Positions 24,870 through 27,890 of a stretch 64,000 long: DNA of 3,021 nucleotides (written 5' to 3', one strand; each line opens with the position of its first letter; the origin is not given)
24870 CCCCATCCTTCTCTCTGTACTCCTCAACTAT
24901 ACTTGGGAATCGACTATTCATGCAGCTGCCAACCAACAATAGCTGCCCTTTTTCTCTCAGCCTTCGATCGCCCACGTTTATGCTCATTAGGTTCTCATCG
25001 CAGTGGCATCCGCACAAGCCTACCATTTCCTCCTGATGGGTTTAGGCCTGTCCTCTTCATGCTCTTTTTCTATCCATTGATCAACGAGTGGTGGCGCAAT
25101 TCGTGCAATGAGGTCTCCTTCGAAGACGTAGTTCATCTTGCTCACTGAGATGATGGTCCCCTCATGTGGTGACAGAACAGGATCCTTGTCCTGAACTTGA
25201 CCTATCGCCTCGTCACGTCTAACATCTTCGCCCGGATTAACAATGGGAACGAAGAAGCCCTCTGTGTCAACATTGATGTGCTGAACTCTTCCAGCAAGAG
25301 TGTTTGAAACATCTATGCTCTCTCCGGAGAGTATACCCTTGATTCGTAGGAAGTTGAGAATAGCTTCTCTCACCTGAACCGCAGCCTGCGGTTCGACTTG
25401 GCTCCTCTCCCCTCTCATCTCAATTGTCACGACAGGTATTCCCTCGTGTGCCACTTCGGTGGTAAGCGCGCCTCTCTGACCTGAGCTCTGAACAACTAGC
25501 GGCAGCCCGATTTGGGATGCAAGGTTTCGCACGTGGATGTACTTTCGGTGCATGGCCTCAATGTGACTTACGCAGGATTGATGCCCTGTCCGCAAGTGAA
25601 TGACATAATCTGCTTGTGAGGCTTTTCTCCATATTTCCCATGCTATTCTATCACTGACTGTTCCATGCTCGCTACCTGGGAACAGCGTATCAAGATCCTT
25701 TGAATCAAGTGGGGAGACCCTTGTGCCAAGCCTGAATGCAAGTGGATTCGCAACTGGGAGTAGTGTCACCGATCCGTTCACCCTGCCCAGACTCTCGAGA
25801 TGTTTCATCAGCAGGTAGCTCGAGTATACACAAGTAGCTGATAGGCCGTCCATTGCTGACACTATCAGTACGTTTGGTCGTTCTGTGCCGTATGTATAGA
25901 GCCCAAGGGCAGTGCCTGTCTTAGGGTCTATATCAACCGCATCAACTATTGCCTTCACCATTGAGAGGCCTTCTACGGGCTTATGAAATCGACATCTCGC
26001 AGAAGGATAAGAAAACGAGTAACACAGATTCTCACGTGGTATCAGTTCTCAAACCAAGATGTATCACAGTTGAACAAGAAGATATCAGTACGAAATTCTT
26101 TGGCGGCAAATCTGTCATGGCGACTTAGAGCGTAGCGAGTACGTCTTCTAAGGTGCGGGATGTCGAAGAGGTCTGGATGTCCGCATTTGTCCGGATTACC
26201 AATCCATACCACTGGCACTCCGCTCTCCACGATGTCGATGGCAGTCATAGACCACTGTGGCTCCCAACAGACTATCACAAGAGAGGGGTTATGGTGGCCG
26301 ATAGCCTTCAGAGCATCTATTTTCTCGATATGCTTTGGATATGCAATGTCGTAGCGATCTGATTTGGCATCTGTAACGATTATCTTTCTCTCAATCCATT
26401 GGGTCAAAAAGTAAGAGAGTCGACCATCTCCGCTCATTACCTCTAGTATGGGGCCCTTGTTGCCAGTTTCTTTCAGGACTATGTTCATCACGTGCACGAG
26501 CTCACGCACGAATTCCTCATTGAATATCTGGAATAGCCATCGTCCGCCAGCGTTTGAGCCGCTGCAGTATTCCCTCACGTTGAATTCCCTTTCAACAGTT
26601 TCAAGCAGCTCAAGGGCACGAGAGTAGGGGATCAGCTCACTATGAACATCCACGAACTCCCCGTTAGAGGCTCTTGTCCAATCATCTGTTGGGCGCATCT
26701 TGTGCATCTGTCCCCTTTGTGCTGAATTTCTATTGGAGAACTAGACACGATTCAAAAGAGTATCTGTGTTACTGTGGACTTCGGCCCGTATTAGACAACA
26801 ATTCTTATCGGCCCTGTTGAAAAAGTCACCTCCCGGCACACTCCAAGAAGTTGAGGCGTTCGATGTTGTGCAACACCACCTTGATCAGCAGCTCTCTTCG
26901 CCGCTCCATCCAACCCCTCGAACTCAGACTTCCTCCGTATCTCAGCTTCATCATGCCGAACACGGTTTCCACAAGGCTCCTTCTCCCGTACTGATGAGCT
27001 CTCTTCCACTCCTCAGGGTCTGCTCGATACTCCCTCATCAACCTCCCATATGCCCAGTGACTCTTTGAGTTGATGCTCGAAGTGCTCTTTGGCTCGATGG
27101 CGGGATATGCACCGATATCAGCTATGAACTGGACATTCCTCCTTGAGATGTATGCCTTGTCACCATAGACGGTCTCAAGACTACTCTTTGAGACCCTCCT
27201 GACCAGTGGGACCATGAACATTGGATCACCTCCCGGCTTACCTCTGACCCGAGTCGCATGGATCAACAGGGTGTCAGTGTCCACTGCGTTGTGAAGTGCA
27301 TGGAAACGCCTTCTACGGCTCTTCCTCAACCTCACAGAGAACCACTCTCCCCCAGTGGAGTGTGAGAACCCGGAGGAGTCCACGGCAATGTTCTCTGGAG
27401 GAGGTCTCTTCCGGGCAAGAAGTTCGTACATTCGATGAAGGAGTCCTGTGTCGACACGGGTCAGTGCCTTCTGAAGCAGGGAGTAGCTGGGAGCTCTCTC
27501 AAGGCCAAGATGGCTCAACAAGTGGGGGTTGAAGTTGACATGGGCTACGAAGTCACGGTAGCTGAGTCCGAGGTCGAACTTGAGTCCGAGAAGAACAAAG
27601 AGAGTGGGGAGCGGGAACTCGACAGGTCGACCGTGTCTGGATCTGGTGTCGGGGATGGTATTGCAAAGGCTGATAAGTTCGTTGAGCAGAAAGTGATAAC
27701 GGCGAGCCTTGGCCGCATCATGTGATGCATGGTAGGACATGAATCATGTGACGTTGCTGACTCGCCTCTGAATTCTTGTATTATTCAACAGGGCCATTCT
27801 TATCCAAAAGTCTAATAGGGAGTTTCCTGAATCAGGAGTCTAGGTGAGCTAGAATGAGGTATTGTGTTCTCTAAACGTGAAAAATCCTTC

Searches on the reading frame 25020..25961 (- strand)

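Call 80: search_protein_families(library=pfam, proteins=[window:25020-25961:-], max_evalue=0.0001)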
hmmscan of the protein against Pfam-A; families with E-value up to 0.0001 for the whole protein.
window:25020-25961:- (313 aa): 1 family
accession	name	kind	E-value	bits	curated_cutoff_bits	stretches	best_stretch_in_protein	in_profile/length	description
PF24827.1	AstE_AspA_cat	-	3.2e-18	66.4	25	1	29-206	3-190/192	Succinylglutamate desuccinylase/Aspartoacylase catalytic domain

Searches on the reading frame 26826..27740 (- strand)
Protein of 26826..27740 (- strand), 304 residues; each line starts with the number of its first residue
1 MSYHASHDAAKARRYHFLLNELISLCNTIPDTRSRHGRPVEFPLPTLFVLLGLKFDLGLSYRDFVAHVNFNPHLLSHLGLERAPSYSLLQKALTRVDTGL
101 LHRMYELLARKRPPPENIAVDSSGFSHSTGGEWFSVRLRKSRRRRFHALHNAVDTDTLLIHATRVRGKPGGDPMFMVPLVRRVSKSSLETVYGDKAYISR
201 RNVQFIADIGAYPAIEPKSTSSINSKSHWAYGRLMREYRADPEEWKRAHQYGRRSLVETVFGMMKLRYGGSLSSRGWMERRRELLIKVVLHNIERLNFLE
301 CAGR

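Call 80: search_protein_families(library=pfam, proteins=[window:26826-27740:-], max_evalue=0.0001)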
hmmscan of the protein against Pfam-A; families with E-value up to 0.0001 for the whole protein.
window:26826-27740:- (304 aa): 1 family
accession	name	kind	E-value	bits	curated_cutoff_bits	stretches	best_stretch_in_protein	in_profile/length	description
PF01609.27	DDE_Tnp_1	-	1.2e-13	51.8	23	1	115-293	4-200/200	Transposase DDE domain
